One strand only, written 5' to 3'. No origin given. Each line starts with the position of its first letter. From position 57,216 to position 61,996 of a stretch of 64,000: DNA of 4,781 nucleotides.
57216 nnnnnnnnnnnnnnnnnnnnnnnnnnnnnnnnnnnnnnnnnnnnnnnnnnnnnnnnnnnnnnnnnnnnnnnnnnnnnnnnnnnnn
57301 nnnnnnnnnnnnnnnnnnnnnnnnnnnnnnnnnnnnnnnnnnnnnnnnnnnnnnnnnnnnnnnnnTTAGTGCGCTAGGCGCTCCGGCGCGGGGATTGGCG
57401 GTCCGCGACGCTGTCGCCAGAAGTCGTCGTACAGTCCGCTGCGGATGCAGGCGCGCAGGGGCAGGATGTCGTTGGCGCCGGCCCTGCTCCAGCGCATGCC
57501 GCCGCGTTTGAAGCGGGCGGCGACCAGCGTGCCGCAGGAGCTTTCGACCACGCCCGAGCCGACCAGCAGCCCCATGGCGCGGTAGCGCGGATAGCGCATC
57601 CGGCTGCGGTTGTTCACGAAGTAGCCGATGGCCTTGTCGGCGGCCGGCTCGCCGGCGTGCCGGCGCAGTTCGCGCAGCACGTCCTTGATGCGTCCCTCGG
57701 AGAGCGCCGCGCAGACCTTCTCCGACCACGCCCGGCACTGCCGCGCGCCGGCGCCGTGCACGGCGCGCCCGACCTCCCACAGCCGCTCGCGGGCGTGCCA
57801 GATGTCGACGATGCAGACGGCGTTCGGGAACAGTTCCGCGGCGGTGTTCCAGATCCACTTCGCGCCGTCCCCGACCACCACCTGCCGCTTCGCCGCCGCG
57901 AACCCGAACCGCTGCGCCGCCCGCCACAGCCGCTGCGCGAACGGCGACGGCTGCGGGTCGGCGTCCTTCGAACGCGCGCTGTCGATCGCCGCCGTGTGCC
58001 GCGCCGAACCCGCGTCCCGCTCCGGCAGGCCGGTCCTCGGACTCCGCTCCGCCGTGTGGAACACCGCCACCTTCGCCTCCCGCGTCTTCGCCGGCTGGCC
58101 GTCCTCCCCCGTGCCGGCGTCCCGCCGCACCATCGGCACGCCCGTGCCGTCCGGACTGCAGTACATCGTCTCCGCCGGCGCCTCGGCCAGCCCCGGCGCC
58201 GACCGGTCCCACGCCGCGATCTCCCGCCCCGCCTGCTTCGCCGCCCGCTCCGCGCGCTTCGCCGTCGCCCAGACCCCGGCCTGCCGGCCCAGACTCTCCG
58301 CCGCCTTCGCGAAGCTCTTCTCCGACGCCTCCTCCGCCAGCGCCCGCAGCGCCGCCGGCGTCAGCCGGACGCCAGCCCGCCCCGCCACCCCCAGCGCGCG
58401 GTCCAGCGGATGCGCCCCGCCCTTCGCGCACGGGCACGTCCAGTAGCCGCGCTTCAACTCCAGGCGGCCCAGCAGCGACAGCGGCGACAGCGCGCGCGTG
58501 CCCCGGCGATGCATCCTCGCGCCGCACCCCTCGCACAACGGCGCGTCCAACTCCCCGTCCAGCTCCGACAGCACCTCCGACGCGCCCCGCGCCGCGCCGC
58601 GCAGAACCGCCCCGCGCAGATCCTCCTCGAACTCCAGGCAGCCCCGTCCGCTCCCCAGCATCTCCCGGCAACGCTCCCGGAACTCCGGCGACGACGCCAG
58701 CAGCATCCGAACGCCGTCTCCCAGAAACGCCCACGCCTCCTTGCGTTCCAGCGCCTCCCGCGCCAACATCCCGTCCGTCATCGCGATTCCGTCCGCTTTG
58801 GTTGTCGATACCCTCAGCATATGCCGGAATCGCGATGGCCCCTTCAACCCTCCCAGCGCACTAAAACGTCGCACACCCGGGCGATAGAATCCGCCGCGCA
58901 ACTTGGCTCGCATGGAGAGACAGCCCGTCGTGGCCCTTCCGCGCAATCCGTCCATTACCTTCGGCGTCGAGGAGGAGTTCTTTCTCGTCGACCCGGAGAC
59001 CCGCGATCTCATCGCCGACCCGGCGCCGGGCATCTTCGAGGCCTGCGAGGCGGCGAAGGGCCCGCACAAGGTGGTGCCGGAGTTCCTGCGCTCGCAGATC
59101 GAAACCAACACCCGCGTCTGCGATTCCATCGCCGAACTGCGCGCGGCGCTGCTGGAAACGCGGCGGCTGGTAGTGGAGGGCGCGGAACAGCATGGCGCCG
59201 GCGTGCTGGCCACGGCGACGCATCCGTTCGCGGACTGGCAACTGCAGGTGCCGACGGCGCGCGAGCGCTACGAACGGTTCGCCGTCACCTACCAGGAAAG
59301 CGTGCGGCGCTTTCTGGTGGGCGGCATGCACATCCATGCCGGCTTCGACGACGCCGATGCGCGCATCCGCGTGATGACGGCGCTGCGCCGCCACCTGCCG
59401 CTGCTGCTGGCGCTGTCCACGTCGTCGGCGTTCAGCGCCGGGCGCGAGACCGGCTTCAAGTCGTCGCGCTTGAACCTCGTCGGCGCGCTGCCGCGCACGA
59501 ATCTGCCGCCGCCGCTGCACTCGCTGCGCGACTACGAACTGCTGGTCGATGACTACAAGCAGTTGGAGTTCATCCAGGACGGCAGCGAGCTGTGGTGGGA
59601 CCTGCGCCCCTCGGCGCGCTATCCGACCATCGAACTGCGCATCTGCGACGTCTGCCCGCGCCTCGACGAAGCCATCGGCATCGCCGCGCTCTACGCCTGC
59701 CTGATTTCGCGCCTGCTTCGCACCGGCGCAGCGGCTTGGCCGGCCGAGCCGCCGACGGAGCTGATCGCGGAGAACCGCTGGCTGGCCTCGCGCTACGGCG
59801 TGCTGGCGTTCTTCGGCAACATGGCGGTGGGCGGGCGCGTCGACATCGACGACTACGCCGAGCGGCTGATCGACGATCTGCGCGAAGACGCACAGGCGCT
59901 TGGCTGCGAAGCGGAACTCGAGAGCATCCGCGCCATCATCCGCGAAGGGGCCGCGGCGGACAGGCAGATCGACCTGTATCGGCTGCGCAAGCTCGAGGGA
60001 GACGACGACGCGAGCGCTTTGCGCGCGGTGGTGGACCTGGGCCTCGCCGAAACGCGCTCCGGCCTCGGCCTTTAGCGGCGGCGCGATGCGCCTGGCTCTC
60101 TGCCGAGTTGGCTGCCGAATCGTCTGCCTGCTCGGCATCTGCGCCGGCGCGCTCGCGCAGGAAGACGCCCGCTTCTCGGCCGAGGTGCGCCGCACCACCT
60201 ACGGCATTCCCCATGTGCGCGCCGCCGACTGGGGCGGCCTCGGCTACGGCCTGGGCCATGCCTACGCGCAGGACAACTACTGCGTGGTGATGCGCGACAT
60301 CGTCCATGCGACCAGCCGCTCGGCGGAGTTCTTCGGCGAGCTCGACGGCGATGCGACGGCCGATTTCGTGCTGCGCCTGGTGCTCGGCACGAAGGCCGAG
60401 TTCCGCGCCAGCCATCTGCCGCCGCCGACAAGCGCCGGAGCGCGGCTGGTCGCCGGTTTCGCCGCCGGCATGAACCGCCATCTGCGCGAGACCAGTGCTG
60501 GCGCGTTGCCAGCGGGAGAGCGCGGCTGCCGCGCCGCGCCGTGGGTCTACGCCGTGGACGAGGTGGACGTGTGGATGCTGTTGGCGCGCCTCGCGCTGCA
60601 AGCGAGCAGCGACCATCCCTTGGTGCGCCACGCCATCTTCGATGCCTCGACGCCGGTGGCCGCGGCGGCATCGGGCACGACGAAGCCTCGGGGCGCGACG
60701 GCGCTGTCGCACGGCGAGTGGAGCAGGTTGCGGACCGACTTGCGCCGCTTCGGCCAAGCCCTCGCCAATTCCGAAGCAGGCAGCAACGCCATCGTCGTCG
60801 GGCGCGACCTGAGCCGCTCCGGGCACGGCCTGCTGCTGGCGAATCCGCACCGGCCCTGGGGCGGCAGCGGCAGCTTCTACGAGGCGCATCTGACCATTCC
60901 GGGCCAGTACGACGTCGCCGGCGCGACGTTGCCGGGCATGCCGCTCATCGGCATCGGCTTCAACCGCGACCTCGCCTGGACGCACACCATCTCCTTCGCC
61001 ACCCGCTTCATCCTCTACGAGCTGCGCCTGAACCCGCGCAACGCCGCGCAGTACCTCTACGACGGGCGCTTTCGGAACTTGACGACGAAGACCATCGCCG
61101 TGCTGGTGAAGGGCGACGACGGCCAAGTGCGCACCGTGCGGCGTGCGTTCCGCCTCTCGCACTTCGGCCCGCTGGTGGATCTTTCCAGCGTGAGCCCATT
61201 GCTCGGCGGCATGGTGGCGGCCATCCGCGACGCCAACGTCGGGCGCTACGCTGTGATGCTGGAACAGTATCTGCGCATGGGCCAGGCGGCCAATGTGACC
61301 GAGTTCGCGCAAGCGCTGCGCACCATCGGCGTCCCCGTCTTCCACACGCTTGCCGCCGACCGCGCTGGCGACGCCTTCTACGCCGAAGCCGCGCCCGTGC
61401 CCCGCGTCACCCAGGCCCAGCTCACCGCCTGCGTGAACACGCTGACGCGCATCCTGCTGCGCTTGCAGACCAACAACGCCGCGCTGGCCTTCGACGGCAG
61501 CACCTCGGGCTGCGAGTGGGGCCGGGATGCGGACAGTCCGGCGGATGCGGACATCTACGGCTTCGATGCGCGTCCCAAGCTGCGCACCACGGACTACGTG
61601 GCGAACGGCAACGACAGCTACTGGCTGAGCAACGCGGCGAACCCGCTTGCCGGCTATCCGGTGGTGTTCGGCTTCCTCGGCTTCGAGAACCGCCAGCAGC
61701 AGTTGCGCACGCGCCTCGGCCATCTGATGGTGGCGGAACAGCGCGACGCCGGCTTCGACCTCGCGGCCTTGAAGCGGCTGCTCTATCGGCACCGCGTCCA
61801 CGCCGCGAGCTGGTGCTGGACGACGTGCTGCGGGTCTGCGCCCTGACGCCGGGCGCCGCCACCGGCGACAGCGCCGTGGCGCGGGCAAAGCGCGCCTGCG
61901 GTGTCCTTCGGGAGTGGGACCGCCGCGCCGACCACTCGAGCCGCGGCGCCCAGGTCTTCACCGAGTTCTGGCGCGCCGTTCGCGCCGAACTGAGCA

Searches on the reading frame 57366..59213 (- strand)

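Call 28: search_protein_families(library=pfam, proteins=[window:57366-59213:-], max_evalue=0.001)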
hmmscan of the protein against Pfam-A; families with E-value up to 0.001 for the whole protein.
window:57366-59213:- (615 aa): 1 family
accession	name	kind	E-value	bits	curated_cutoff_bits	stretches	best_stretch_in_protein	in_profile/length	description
PF06782.17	UPF0236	-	3.7e-07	29.8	24.3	0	200-332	12-141/400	Uncharacterised protein family (UPF0236)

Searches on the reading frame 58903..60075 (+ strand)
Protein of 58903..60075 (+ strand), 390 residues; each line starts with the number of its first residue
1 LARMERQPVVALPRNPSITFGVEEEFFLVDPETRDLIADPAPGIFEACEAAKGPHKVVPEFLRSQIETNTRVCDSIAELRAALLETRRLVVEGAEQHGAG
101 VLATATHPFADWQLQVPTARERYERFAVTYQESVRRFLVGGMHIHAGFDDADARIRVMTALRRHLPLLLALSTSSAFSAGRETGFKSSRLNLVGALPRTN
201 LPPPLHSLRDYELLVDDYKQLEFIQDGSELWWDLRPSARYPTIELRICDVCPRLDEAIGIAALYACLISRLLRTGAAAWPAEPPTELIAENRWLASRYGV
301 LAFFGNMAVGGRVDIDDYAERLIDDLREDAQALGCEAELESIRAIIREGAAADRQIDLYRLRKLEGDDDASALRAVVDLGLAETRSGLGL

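Call 28: search_protein_families(library=pfam, proteins=[window:58903-60075:+], max_evalue=0.001)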
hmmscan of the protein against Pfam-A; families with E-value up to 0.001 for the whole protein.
window:58903-60075:+ (390 aa): 1 family
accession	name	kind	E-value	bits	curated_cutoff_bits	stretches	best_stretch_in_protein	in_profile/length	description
PF04107.18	GCS2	-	7.3e-48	163.8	21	1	20-299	1-290/291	Glutamate-cysteine ligase family 2(GCS2)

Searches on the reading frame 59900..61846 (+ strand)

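Call 28: search_protein_families(library=pfam, proteins=[window:59900-61846:+], max_evalue=0.001)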
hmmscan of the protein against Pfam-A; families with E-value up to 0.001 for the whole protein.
window:59900-61846:+ (648 aa): 1 family
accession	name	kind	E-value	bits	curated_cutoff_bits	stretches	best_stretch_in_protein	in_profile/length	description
PF01804.23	Penicil_amidase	-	3.3e-86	291.2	21.3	1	94-636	2-463/675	Penicillin amidase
